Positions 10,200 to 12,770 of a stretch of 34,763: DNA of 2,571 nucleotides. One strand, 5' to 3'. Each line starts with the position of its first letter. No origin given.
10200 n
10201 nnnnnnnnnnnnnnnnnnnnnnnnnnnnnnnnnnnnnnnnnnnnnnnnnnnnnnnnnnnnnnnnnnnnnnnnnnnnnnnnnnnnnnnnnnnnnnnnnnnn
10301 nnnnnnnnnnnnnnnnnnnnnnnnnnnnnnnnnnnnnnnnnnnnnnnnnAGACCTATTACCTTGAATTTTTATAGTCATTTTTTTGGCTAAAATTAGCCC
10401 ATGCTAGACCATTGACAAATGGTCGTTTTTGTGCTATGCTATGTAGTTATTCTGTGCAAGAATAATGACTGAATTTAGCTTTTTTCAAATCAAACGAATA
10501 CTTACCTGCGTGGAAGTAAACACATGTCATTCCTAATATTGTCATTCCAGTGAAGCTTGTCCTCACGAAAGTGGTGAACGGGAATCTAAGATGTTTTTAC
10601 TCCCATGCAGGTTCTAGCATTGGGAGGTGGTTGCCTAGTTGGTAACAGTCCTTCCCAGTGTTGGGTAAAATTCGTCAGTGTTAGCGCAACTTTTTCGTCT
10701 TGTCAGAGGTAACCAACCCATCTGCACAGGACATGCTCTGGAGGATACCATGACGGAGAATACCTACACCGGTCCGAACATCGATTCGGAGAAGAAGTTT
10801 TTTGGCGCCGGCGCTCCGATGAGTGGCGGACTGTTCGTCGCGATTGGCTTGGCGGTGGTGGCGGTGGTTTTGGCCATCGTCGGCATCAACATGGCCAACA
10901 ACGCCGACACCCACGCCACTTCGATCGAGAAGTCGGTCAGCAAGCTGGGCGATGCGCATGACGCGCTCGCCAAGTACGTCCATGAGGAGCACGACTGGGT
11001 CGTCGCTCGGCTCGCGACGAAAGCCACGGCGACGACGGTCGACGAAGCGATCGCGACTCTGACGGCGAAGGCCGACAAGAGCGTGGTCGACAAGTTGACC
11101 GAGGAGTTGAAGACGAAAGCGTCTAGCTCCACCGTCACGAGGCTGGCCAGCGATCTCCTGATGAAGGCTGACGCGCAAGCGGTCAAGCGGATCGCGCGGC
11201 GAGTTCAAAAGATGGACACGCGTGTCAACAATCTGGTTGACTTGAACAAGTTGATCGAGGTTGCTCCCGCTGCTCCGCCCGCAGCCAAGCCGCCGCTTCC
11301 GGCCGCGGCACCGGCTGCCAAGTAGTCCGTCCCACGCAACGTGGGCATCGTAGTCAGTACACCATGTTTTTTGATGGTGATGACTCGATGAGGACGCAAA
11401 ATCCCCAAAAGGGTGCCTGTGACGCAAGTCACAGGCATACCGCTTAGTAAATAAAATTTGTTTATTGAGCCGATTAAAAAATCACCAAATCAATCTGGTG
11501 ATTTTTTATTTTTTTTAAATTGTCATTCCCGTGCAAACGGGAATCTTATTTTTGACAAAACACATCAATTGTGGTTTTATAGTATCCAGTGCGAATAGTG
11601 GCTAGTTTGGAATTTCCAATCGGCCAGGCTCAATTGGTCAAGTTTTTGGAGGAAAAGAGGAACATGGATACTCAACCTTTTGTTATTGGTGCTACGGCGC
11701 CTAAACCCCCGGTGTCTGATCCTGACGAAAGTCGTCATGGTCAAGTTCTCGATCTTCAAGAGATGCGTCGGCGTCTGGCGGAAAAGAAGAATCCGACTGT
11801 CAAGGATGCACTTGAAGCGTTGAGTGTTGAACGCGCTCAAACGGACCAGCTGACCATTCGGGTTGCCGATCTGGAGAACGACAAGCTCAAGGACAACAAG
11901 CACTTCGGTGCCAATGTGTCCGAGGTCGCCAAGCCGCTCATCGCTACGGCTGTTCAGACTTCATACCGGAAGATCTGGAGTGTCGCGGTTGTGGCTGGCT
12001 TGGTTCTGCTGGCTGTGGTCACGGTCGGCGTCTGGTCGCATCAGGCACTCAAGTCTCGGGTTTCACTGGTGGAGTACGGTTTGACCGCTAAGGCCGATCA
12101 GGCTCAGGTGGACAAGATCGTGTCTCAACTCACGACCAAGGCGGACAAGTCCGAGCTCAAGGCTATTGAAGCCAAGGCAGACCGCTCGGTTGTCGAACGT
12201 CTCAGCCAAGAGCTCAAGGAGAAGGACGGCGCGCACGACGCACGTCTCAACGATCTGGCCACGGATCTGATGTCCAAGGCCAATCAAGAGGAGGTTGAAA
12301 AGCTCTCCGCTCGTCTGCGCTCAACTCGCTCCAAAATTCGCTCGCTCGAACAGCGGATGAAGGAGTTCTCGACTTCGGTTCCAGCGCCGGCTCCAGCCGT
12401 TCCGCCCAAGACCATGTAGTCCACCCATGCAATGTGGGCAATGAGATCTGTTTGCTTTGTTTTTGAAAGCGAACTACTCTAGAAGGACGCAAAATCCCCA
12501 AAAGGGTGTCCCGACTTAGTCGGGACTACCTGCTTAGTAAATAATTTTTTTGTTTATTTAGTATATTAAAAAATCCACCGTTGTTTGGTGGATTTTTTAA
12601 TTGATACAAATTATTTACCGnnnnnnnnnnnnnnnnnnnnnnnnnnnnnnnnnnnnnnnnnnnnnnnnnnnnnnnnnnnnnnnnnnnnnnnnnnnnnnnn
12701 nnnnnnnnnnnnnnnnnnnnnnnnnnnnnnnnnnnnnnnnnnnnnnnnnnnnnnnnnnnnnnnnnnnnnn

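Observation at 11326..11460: Conserved structured 3' module with fully compensatory stem swaps (partner copy at 12420-12552)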

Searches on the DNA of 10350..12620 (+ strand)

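Call 28: search_rna_families(source=window, start=10350, end=12620, threshold=evalue, max_evalue=10)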
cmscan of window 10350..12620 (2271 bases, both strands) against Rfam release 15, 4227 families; matches with E-value up to 10: 26.
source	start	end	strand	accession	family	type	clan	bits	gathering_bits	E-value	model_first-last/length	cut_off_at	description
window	11498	11553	+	RF02748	FtrB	Gene; sRNA;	-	26.1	66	0.19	1-115/115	no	Francisella sRNA B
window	11405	11510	+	RF00106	RNAI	Gene; antisense;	-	25.7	47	0.05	1-102/102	no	RNAI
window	11453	11514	-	RF02351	psRNA14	Gene; sRNA;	-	25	60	0.27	1-84/84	no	Proteobacteria sRNA psRNA14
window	12528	12589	-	RF00539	snoMe28S-Cm788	Gene; snRNA; snoRNA; CD-box;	-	24.6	45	2.5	1-74/74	no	Small nucleolar RNA Me28S-Cm788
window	11478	11582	-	RF02747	FtrA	Gene; sRNA;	-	24.2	134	1.4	1-111/111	no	Francisella sRNA A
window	12473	12548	+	RF02621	BSnc120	Gene; sRNA;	-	23.9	114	0.019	1-88/88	no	Brucella sRNA 120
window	11469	11534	+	RF02351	psRNA14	Gene; sRNA;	-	22.8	60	0.86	1-84/84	no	Proteobacteria sRNA psRNA14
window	11466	11571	-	RF00121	MicC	Gene; sRNA;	-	22.8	90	2.1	1-123/123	no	MicC RNA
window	11464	11517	+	RF02362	Yfr10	Gene; sRNA;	-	22.4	43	2.7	1-78/78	no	Cyanobacterial functional RNA 10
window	11473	11576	-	RF01859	Phe_leader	Cis-reg; leader;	-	22.2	55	1.1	1-125/125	no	Phenylalanine leader peptide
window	11399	11527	-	RF02606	AbsR28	Gene; sRNA;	-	21.9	50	0.048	1-180/180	no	Acinetobacter sRNA 28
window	12498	12601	+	RF00106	RNAI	Gene; antisense;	-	21.8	47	0.39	1-102/102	no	RNAI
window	12499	12601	-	RF02900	AaHKsRNA82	Gene; sRNA;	-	21.7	51.4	3.5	1-81/81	no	Aggregatibacter sRNA 82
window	12490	12601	+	RF01859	Phe_leader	Cis-reg; leader;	-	21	55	2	1-125/125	no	Phenylalanine leader peptide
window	11463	11527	+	RF02548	Oskar_OES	Cis-reg;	-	20.8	46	2.1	1-67/67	no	Oocyte entry signal (OES) from oskar mRNA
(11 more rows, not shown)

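Call 52: build_rna_model(alignment_id=A6, structure=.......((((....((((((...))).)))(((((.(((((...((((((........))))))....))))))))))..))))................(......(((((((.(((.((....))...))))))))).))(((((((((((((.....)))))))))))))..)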
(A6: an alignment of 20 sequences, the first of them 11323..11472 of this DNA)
Model R1 built from alignment A6 (20 sequences, 176 columns); structure: as given.
model positions 151; base pairs 52; branch points 3; effective number of sequences 2.16; information 0.59 bits per position. Calibrated on 0.2 Mb of random sequence (short: E-values are rough).
structure used (alignment columns):
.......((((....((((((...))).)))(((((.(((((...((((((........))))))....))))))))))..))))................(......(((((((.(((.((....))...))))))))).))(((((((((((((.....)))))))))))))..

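Call 53: search_with_rna_model(model_id=R1, sources=[window, L001, L003, L004, L005, L006, L007, L010, L011, L013, L101, L102, L103, L104, L105, L111, L112, L113, L114], max_evalue=1, make_alignment=true)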
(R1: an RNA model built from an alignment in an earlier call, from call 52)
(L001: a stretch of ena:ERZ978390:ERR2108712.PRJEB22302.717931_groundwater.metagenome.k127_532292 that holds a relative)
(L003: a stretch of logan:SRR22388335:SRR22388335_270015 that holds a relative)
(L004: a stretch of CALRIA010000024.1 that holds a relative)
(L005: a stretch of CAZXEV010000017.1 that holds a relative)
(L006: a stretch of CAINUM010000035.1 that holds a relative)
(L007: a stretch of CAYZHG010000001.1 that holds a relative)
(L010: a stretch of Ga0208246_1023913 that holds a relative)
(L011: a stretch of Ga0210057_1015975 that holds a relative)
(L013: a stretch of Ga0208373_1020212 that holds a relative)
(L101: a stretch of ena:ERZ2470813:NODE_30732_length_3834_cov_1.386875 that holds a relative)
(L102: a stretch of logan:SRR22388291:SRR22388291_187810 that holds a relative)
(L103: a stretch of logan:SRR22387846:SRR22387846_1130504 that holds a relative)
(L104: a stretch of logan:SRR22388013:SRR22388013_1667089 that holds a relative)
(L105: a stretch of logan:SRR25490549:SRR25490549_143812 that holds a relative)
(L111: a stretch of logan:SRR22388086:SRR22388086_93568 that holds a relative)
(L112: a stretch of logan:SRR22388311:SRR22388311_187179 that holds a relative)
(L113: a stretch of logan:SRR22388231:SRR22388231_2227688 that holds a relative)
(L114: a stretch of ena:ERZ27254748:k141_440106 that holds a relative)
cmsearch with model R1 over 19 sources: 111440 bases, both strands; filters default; matches with E-value up to 1: 56.
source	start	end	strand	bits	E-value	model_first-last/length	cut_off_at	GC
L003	945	1094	+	165.6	1.9e-35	1-151/151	no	0.45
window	11323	11472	+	164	4.2e-35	1-151/151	no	0.47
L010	982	1134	+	147.4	2.4e-31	1-151/151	no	0.42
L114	821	973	+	147.4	2.4e-31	1-151/151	no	0.42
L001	4102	4251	+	147.4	2.4e-31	1-151/151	no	0.51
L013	3587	3739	+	147.3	2.5e-31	1-151/151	no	0.41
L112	815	964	+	134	2.5e-28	1-151/151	no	0.4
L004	6405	6552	-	132.7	4.8e-28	1-151/151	no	0.39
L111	801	951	+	131.6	8.8e-28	1-151/151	no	0.4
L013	2575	2724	+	128.5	4.3e-27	1-151/151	no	0.46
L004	7452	7601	-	128.1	5.4e-27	1-151/151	no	0.44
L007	1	147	+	127.3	8.1e-27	7-151/151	5'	0.42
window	12417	12564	+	125.2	2.4e-26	1-151/151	no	0.4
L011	4449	4598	-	124.6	3.2e-26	1-151/151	no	0.51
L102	2183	2341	+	124.4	3.7e-26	1-151/151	no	0.5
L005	6952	7101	-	122.3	1.1e-25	1-151/151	no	0.47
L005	5911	6057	-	116.5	2.1e-24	1-151/151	no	0.42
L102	3386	3533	+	116.4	2.3e-24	1-151/151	no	0.49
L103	872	1019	+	116.4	2.3e-24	1-151/151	no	0.49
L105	2682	2825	+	113.1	1.3e-23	1-151/151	no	0.44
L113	999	1145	+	111.6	2.7e-23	1-151/151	no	0.41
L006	1544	1691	-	108.1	1.7e-22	1-151/151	no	0.43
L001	5136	5286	+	106.8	3.3e-22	1-151/151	no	0.42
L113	1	112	+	106.4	4.1e-22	40-151/151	5'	0.46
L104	1116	1263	+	105.3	7.2e-22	1-151/151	no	0.45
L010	1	119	+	105.2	7.6e-22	35-151/151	5'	0.44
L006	2587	2740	-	103.8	1.6e-21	1-151/151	no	0.41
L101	907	1043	+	69.9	7.1e-14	1-151/151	no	0.42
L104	1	80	+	63.9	1.7e-12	74-151/151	5'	0.47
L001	4219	4317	-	31.5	3.2e-05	1-151/151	no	0.28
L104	46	142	-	29.7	8.4e-05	1-151/151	no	0.29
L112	931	1041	-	28.6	0.00015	1-151/151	no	0.27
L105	2797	2898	-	28.2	0.00018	1-151/151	no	0.31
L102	2308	2389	-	27.8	0.00023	1-151/151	no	0.26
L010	1101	1239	-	27.7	0.00024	1-151/151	no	0.37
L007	114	252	-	26.7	0.00039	1-151/151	no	0.39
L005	5832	5944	+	26.3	0.00048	1-151/151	no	0.34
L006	2514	2620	+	26.2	0.00051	1-151/151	no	0.24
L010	86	171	-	26.2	0.00053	1-151/151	no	0.24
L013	2691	2776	-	26.2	0.00053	1-151/151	no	0.24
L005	6886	6985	+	25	0.00098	1-151/151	no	0.27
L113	79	156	-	24.5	0.0013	1-151/151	no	0.28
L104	1230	1322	-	24.5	0.0013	1-151/151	no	0.3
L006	1465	1578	+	22.7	0.0032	1-151/151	no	0.29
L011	4374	4483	+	22.2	0.0041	1-151/151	no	0.3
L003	1061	1107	-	21.4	0.0062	105-151/151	5'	0.28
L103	986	1057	-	20.9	0.0083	1-151/151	no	0.24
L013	3706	3751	-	20.7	0.009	106-151/151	5'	0.28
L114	940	999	-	19.2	0.019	73-151/151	5'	0.32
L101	1013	1156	-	18.3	0.032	1-151/151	no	0.35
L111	918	1072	-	17.9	0.038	1-151/151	no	0.33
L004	7413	7484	+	17.8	0.042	1-151/151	no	0.24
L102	3500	3580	-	16.1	0.1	58-151/151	5'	0.23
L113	1112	1168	-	15.5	0.13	95-151/151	5'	0.25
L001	8965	9064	+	12.9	0.52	1-151/151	no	0.32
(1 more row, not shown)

Alignment A7: 56 matches aligned to the model, 252 columns, each read 5' to 3' on its own strand. Consensus structure (alignment columns), stored with it:
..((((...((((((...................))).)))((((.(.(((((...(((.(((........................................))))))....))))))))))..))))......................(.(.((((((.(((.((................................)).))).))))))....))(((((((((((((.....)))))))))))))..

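Call 54: search_with_rna_model(model_id=R1, sources=[window, L001, L003, L004, L005, L006, L010, L011, L013, L101, L102, L104, L105, L111, L112, L113], max_evalue=1e-18, make_alignment=true)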
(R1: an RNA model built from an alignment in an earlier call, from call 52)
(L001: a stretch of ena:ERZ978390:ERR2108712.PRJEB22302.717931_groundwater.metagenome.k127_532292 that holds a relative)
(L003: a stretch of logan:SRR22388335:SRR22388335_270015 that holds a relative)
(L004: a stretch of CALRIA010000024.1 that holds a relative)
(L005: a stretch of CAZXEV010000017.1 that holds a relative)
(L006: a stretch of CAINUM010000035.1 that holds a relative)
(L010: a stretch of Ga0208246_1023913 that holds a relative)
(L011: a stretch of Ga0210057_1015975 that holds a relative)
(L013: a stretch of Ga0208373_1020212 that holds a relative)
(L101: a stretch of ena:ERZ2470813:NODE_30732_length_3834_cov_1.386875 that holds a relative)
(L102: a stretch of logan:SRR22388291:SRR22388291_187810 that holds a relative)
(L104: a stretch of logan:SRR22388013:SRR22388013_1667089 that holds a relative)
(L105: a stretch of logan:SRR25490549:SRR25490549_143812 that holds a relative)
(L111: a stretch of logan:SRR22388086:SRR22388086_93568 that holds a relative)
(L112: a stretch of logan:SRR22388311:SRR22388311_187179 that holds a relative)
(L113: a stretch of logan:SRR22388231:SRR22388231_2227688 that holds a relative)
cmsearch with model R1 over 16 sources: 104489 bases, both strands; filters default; matches with E-value up to 1e-18: 24.
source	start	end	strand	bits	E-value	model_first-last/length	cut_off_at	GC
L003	945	1094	+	165.6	1.8e-35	1-151/151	no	0.45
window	11323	11472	+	164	4e-35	1-151/151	no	0.47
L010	982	1134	+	147.4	2.2e-31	1-151/151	no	0.42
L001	4102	4251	+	147.4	2.2e-31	1-151/151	no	0.51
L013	3587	3739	+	147.3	2.3e-31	1-151/151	no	0.41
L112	815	964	+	134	2.4e-28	1-151/151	no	0.4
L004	6405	6552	-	132.7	4.5e-28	1-151/151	no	0.39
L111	801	951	+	131.6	8.2e-28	1-151/151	no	0.4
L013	2575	2724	+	128.5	4.1e-27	1-151/151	no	0.46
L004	7452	7601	-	128.1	5.1e-27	1-151/151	no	0.44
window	12417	12564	+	125.2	2.2e-26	1-151/151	no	0.4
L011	4449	4598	-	124.6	3e-26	1-151/151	no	0.51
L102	2183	2341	+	124.4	3.5e-26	1-151/151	no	0.5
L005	6952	7101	-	122.3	1e-25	1-151/151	no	0.47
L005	5911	6057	-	116.5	2e-24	1-151/151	no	0.42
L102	3386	3533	+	116.4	2.2e-24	1-151/151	no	0.49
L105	2682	2825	+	113.1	1.2e-23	1-151/151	no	0.44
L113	999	1145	+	111.6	2.6e-23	1-151/151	no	0.41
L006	1544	1691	-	108.1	1.6e-22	1-151/151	no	0.43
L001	5136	5286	+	106.8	3.1e-22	1-151/151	no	0.42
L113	1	112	+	106.4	3.8e-22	40-151/151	5'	0.46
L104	1116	1263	+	105.3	6.8e-22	1-151/151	no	0.45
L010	1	119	+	105.2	7.2e-22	35-151/151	5'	0.44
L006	2587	2740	-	103.8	1.5e-21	1-151/151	no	0.41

Alignment A8: 24 matches aligned to the model, 179 columns, each read 5' to 3' on its own strand. Consensus structure (alignment columns), stored with it:
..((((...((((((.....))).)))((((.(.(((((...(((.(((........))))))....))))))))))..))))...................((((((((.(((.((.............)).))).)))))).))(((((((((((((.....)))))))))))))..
